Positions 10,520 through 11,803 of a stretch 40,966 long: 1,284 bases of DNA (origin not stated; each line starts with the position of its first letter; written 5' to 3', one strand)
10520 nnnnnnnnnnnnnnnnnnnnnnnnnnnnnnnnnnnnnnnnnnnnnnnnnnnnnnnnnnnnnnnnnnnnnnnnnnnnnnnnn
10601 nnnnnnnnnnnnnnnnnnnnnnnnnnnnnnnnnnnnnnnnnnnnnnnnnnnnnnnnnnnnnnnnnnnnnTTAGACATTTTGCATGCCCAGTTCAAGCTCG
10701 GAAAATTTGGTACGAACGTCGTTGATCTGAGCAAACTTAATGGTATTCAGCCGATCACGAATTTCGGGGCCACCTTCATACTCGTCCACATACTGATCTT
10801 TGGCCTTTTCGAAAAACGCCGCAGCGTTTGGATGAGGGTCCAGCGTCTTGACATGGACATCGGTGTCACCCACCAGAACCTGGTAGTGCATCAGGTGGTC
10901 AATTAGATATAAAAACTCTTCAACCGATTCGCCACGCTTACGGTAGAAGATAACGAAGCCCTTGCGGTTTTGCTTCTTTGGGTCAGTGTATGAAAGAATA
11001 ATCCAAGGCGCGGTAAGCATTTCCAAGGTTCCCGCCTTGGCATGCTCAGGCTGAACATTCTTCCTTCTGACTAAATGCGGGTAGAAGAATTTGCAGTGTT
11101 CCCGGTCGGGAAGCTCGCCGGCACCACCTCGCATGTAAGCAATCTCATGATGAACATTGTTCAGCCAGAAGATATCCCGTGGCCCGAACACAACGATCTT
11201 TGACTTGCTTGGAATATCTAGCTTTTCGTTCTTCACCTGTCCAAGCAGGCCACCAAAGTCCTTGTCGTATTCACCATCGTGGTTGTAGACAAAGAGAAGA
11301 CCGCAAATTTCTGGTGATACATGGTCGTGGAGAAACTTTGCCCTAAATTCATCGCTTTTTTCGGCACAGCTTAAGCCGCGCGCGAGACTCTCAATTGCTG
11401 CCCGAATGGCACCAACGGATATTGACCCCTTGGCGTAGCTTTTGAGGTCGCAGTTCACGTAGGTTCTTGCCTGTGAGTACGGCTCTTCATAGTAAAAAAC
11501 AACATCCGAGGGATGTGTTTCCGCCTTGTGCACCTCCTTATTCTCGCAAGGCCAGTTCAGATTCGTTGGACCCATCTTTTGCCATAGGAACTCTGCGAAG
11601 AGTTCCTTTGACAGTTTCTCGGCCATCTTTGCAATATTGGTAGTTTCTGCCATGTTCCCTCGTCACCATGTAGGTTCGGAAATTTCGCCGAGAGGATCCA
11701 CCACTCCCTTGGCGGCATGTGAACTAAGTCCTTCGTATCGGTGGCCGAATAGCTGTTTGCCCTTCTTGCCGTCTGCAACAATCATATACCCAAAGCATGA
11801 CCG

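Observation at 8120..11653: Four-gene translationally coupled cassette (PD-(D/E)xK-like, two orphans, HEPN/Abi_C-like) that fits no named defence system I know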

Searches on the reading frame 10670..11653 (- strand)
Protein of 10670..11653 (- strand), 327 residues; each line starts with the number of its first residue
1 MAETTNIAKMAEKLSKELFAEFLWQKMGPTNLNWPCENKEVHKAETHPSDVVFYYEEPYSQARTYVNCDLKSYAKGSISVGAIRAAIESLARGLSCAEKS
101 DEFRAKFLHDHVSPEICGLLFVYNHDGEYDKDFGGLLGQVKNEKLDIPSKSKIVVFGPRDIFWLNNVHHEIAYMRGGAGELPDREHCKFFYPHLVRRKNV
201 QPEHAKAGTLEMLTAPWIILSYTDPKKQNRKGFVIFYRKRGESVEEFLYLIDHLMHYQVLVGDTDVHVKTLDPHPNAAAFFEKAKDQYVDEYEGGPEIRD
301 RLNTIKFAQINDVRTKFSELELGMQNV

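Call 3: search_protein_families(library=pfam, proteins=[window:10670-11653:-], max_evalue=1)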
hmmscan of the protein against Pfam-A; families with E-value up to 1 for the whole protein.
window:10670-11653:- (327 aa): 1 family
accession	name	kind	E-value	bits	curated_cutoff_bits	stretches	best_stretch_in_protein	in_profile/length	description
PF14116.11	YyzF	-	0.15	12.5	27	1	282-300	7-25/48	YyzF-like protein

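Call 4: search_protein_families(library=padloc, proteins=[window:10670-11653:-], max_evalue=1)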
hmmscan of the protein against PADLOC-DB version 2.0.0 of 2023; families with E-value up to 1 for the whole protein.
window:10670-11653:- (327 aa): 1 family
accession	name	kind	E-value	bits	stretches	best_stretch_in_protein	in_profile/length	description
PDLC03004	Hp1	-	2.4e-63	212.7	1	2-325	3-331/333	-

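Call 5: search_protein_families(library=ncbifam, proteins=[window:10670-11653:-], max_evalue=1)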
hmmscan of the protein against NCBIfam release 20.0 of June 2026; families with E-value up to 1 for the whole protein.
window:10670-11653:- (327 aa): 3 families
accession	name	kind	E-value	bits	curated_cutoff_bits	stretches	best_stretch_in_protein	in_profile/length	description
NF047933.1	antiphage_GapS4a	subfamily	1.5e-07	31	270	1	9-239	10-240/302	GapS4a family protein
NF000809.0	PRK00059.1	equivalog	0.0027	17.1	303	1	261-313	41-93/336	peptidylprolyl isomerase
TIGR01941.1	nqrF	equivalog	0.13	11.1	295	1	151-187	253-289/405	NADH:ubiquinone reductase (Na(+)-transporting) subunit F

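Call 14: search_dna_similar(query=window:10670-11653:-, collection=phages, mode=protein, max_rows=15, max_evalue=0.001)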
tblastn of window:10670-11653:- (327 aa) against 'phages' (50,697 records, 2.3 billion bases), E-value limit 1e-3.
Records with a match: 8; places in all: 8; records where one place covers at least 80% of the query: 8.
Best place of each record, by identity: <60% 8.
By first word of the organism name: Klebsiella 4; Pseudomonas 2; Vibrio 2.
By host as written in the record: Pseudomonas aeruginosa 2; Klebsiella pneumoniae ST437-OXA245 2; Klebsiella pneumoniae ST512-KPC3 1; Klebsiella pneumoniae ST258-KPC3 1; Vibrio cyclitrophicus 1F53 1; Vibrio cyclitrophicus 10N.237.312.G08 1.
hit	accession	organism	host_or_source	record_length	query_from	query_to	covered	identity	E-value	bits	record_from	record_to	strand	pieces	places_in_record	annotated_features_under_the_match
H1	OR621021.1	Pseudomonas phage 54-4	Pseudomonas aeruginosa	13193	1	326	100%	54.0%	4e-111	360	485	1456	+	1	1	nuclease related protein | hypothetical protein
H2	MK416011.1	Klebsiella phage ST437-OXA245phi4.1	Klebsiella pneumoniae ST437-OXA245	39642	2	325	99%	34.3%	4e-56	201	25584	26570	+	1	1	hypothetical protein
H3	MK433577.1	Klebsiella phage ST512-KPC3phi13.6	Klebsiella pneumoniae ST512-KPC3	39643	2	325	99%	34.3%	4e-56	201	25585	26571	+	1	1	hypothetical protein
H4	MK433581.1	Klebsiella phage ST258-KPC3phi16.1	Klebsiella pneumoniae ST258-KPC3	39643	2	325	99%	34.3%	4e-56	201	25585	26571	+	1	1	hypothetical protein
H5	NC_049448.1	Klebsiella phage ST437-OXA245phi4.1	Klebsiella pneumoniae ST437-OXA245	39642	2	325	99%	34.3%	4e-56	201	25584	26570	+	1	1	hypothetical protein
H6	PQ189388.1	Vibrio phage 1F53_PE003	Vibrio cyclitrophicus 1F53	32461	1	324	99%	33.5%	2e-49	182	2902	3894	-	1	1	hypothetical protein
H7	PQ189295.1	Vibrio phage 10N.237.312.G08_PE003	Vibrio cyclitrophicus 10N.237.312.G08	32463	1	324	96%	34.7%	5e-41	192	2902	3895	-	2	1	hypothetical protein (x2)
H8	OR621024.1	Pseudomonas phage 99-2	Pseudomonas aeruginosa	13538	2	323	98%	28.3%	3e-40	155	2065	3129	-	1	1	nuclease related protein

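Call 15: search_dna_similar(query=window:10670-11653:-, collection=plasmids, mode=protein, max_rows=20, max_evalue=0.001)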
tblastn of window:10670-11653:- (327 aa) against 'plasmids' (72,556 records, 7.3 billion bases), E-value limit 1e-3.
Records with a match: 24; places in all: 24; records where one place covers at least 80% of the query: 8.
Best place of each record, by identity: 60-80% 1; <60% 23.
By first word of the organism name: Enterobacter 11; Escherichia 2; Vibrio 2; Klebsiella 2; Pseudomonas 1; Azospirillum 1; Ralstonia 1; Aliarcobacter 1; Citrobacter 1; Natronorubrum 1; and 1 more.
By predicted mobility (MOB-suite, as given by PLSDB): non-mobilizable 11; mobilizable 9; conjugative 4.
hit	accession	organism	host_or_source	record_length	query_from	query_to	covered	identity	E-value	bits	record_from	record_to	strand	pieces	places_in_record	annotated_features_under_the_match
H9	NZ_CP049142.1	Pseudomonas nitroreducens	monoculture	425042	1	325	99%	64.6%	3e-145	459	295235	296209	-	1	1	hypothetical protein (x2)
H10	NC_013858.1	Azospirillum sp. B510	-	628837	1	323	99%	49.5%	2e-105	345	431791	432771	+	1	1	hypothetical protein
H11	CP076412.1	Ralstonia wenshanensis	soil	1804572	1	324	99%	48.0%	2e-108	353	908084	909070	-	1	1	hypothetical protein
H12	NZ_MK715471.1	Aliarcobacter cryaerophilus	Greenshell mussel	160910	1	325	99%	38.7%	4e-72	249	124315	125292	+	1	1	hypothetical protein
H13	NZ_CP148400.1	Escherichia coli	Homo sapiens,single cell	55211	2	325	99%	34.0%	2e-55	201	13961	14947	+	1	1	hypothetical protein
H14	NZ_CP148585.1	Escherichia coli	Homo sapiens,single cell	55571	2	325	99%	34.0%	2e-55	201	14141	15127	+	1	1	hypothetical protein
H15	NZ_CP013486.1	Vibrio alginolyticus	seawater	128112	1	303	93%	33.1%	2e-42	163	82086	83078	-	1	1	hypothetical protein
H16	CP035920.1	Vibrio cidicii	-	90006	1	305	93%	31.8%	4e-41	159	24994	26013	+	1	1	record has no annotation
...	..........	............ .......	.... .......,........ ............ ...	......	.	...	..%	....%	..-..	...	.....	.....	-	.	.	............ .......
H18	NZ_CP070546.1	Citrobacter freundii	Homo sapiens,urine (permanent catheter)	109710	2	260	79%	30.5%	7e-35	141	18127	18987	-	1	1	hypothetical protein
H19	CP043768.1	Enterobacter hormaechei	Homo sapiens,Pure culture,rectal swab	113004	2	260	79%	30.5%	7e-35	141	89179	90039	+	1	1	hypothetical protein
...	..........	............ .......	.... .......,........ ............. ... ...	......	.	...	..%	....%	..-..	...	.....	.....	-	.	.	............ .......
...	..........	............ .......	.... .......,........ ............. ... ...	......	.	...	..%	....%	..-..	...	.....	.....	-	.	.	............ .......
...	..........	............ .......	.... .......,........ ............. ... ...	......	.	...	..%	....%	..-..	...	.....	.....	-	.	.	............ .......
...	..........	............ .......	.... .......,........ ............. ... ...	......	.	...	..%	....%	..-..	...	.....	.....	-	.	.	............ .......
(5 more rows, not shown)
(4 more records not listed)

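Call 16: get_annotated_region(hit=H9, flank=6000)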
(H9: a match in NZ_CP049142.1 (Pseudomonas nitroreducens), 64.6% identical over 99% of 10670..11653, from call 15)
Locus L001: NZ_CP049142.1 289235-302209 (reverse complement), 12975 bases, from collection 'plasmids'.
description: Pseudomonas nitroreducens strain HBP1 plasmid pPniHBP1_1, complete sequence
organism: Pseudomonas nitroreducens (NCBI taxid 46680)
taxonomy: Bacteria; Pseudomonadota; Gammaproteobacteria; Pseudomonadales; Pseudomonadaceae; Pseudomonas; Pseudomonas nitroreducens
host: -; source: monoculture; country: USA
typing (MOB-suite, as given by PLSDB): conjugative; relaxase MOBP; mating-pair formation MPF_I
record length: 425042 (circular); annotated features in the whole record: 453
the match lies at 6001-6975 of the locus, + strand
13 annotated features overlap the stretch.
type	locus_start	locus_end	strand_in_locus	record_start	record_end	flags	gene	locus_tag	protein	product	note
CDS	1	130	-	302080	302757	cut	-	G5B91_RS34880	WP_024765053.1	type 1 glutamine amidotransferase domain-containing protein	-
CDS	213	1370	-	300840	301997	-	-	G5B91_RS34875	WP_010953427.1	iron-containing alcohol dehydrogenase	-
CDS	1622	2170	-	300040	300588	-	-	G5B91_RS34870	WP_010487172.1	JAB domain-containing protein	-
CDS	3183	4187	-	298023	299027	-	-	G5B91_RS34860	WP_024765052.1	lambda-exonuclease family protein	-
CDS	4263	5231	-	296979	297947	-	-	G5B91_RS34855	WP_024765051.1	DUF932 domain-containing protein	-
CDS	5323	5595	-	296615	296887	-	-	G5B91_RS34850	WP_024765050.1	hypothetical protein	-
CDS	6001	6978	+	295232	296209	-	-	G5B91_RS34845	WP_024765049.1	hypothetical protein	-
CDS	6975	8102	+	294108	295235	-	-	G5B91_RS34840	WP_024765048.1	hypothetical protein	-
CDS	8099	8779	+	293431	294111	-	-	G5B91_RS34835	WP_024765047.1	hypothetical protein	-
CDS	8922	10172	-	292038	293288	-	-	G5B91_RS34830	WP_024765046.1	integrase arm-type DNA-binding domain-containing protein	-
CDS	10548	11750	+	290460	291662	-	-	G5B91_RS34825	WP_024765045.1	GNAT family N-acetyltransferase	-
CDS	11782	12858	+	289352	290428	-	-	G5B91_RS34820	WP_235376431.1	hypothetical protein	-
CDS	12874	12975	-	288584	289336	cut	-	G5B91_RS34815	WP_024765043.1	hypothetical protein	-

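Call 17: get_annotated_region(hit=H1, flank=6000)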
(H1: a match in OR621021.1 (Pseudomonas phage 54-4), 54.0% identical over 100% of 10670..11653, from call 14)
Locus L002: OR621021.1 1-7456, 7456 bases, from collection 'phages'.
description: Pseudomonas phage 54-4, complete genome.
organism: Pseudomonas phage 54-4 (NCBI taxid 3082139)
taxonomy: Viruses; Monodnaviria; Loebvirae; Hofneiviricota; Faserviricetes; Tubulavirales
host: Pseudomonas aeruginosa; source: -; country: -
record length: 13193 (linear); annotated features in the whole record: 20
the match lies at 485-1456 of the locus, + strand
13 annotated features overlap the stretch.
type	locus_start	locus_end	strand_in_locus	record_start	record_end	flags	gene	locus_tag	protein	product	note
repeat_region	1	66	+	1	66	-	-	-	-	-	-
CDS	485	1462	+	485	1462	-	-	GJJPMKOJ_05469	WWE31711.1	nuclease related protein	nuclease related protein CDS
CDS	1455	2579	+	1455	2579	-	-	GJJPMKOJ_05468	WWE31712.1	hypothetical protein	hypothetical protein CDS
CDS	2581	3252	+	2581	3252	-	-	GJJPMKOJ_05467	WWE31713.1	RdgC-like exonuclease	exonuclease RdgC-like CDS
CDS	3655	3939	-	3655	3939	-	-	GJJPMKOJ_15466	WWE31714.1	repressor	repressor CDS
CDS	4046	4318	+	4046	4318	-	-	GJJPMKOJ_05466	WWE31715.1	excisionase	excisionase CDS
CDS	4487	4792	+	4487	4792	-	-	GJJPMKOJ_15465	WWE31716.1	hypothetical protein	hypothetical protein CDS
CDS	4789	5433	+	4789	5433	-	-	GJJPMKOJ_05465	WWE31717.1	DNA cytosine methyltransferase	DNA cytosine methyltransferase CDS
CDS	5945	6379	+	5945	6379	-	-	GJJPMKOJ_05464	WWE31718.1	DNA-binding protein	DNA-binding protein gp5-like CDS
CDS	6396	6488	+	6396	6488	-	-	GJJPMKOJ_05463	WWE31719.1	hypothetical protein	hypothetical protein CDS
CDS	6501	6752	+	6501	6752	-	-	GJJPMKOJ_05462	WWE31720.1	tail virion protein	tail virion protein gp7-like CDS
CDS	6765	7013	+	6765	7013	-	-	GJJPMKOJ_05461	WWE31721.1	CoaB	coaB CDS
CDS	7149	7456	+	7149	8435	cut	-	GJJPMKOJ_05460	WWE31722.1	CoaA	coaA CDS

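Call 18: get_annotated_region(hit=H2, flank=6000)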
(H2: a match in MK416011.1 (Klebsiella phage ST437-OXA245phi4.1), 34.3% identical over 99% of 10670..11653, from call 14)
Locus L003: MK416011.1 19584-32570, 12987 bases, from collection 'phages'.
description: Klebsiella phage ST437-OXA245phi4.1, complete genome.
organism: Klebsiella phage ST437-OXA245phi4.1 (NCBI taxid 2510486)
taxonomy: Viruses; Duplodnaviria; Heunggongvirae; Uroviricota; Caudoviricetes; Peduoviridae; Gegevirus; Gegevirus ST437OXA245phi41
host: Klebsiella pneumoniae ST437-OXA245; source: -; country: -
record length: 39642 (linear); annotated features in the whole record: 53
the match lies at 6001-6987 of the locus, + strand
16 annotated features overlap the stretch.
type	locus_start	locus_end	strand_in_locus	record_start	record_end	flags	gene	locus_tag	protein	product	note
CDS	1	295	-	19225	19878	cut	-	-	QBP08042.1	terminase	Phage terminase, endonuclease subunit - small subunit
CDS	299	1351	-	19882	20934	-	-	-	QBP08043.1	major capsid protein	Phage major capsid protein, P2 family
CDS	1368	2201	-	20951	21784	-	-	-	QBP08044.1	capsid scaffolding protein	GPO family capsid scaffolding protein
CDS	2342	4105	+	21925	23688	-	-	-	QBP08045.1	terminase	-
CDS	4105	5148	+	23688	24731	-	-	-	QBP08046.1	portal protein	-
CDS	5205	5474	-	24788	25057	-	-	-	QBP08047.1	SinR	-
CDS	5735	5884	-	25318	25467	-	-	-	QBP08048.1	hypothetical protein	-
CDS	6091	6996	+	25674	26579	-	-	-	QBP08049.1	hypothetical protein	-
CDS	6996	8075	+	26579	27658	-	-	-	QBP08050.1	hypothetical protein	-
CDS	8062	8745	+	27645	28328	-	-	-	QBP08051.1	hypothetical protein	-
CDS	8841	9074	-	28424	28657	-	-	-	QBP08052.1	DNA damage inducible protein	DNA damage-inducible protein I (DinI-like family)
CDS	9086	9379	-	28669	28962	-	-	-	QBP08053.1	hypothetical protein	-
CDS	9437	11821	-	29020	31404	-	-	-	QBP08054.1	replication endonuclease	-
CDS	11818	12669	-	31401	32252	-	-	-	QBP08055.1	DNA adenine methylase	-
CDS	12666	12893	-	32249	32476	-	-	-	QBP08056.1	TraR/DksA family transcriptional regulator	-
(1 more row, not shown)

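Call 20: search_protein_families(library=phrogs, proteins=[window:10670-11653:-], max_evalue=0.1)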
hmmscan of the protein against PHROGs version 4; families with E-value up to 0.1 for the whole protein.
window:10670-11653:- (327 aa): 2 families
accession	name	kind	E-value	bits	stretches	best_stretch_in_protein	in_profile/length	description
phrog_7059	-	unknown function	5.6e-109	365.6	1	1-325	1-337/339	-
phrog_4443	-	unknown function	0.06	14.4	0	214-277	24-88/101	-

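Call 39: get_annotated_region(hit=H19, flank=4000)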
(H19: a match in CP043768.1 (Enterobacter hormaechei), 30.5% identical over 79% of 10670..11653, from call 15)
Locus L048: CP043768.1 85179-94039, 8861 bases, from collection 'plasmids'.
description: Enterobacter hormaechei strain EB_P9_L5_03.19 plasmid unnamed1, complete sequence
organism: Enterobacter hormaechei (NCBI taxid 158836)
taxonomy: Bacteria; Pseudomonadota; Gammaproteobacteria; Enterobacterales; Enterobacteriaceae; Enterobacter; Enterobacter hormaechei
host: -; source: Homo sapiens,Pure culture,rectal swab; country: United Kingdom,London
typing (MOB-suite, as given by PLSDB): mobilizable; relaxase MOBP
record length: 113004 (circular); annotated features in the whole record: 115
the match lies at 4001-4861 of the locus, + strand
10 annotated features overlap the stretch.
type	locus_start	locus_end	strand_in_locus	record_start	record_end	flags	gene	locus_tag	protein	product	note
CDS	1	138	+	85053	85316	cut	-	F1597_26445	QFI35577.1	XRE family transcriptional regulator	-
CDS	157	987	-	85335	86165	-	-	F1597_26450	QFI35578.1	N-6 DNA methylase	-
CDS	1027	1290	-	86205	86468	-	-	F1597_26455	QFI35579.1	hypothetical protein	-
CDS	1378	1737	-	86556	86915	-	-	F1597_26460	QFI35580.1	hypothetical protein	-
CDS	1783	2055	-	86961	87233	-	-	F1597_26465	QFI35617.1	hypothetical protein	-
CDS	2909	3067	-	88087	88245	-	-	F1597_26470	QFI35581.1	type I toxin-antitoxin system Hok family toxin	-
CDS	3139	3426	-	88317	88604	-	relE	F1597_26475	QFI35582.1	type II toxin-antitoxin system mRNA interferase RelE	-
CDS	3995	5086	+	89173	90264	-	-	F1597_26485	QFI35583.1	hypothetical protein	-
CDS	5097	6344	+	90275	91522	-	-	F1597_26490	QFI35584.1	hypothetical protein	-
CDS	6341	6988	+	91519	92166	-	-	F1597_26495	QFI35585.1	hypothetical protein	-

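Call 40: get_annotated_region(hit=H13, flank=4000)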
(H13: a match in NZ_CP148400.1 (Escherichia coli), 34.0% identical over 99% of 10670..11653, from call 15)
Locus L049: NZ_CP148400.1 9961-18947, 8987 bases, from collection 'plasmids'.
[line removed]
organism: Escherichia coli (NCBI taxid 562)
taxonomy: Bacteria; Pseudomonadota; Gammaproteobacteria; Enterobacterales; Enterobacteriaceae; Escherichia; Escherichia coli
host: -; source: Homo sapiens,single cell; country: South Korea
typing (MOB-suite, as given by PLSDB): non-mobilizable
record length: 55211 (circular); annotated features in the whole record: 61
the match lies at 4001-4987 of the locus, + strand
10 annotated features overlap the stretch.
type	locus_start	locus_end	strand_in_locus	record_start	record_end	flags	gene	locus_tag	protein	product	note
CDS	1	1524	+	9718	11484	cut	-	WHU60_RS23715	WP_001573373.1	terminase ATPase subunit family protein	-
CDS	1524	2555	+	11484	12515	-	-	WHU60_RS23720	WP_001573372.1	phage portal protein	-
CDS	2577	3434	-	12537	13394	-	-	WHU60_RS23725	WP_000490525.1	LPO_1073/Vpar_1526 family protein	-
CDS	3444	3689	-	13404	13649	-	-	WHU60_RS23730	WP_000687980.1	hypothetical protein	-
CDS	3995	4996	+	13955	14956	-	-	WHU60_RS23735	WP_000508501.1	hypothetical protein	-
CDS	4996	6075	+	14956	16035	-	-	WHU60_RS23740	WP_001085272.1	hypothetical protein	-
CDS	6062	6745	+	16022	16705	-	-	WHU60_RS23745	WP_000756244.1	hypothetical protein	-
CDS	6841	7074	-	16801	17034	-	-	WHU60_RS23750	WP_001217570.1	DinI family protein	-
CDS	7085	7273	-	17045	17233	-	-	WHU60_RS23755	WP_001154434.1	hypothetical protein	-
CDS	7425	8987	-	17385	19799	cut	-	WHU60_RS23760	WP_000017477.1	replication endonuclease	GO:0006260 - DNA replication [Evidence IEA]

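Call 49: find_related_loci(query=window:10670-11653:-, collection=viral_contigs, flank=6000)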
Query window:10670-11653:- (327 aa) in viral_contigs; peptide patterns used: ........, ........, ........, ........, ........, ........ (x = any residue, [..] = any of these).
2 stretches matched a pattern; 1 encode a relative of the query (tblastn E <= 1e-3); 1 distinct loci.
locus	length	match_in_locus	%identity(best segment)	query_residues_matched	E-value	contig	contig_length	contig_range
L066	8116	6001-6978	63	1-327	1e-148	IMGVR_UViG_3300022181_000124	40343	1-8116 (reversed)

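Call 74: search_protein_families(library=ncbifam, proteins=[L003:6996-8075:+, L048:5097-6344:+, L002:1455-2579:+, L001:6975-8102:+, L048:3995-5086:+, L003:6001-6996:+, L048:6341-6988:+, L003:8062-8745:+], max_evalue=1)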
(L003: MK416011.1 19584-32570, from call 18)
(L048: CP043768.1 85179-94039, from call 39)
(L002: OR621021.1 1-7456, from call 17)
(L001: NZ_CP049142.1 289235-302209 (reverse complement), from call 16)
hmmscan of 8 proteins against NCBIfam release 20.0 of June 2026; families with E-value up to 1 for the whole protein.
L003:6996-8075:+ (359 aa): 2 families
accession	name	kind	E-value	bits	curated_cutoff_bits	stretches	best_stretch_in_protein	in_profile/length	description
NF047934.1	antiphage_GapS4b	subfamily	6.8e-06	25.1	300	1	14-314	8-329/355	GapS4b family protein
NF012036.0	PRK15492.1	equivalog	0.02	14.3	509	0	255-279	225-249/261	triosephosphate isomerase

L048:5097-6344:+ (415 aa): 1 family
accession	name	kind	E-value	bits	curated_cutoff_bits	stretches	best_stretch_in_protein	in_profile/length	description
NF005804.0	PRK07659.1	equivalog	0.12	11.8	311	1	62-123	189-248/260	enoyl-CoA hydratase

L002:1455-2579:+ (374 aa): 1 family
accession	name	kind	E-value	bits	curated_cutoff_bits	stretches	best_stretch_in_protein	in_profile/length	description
NF003546.0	PRK05205.1-2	equivalog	0.0099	15.6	268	1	138-200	14-74/175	bifunctional pyr operon transcriptional regulator/uracil phosphoribosyltransferase PyrR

L001:6975-8102:+ (375 aa): 0 families

L048:3995-5086:+ (363 aa): 1 family
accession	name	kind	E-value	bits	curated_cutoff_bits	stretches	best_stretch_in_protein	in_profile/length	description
NF010568.0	PRK13961.1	equivalog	0.065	12.4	251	1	6-77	221-292/297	phosphoribosylaminoimidazolesuccinocarboxamide synthase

L003:6001-6996:+ (331 aa): 0 families

L048:6341-6988:+ (215 aa): 2 families
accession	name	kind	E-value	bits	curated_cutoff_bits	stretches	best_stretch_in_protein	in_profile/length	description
NF002085.0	PRK00915.1-2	subfamily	0.17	10.6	517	1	113-192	423-500/504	2-isopropylmalate synthase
NF006181.0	PRK08314.1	subfamily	0.19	9.9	705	1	57-98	48-89/563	long-chain-fatty-acid--CoA ligase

L003:8062-8745:+ (227 aa): 0 families
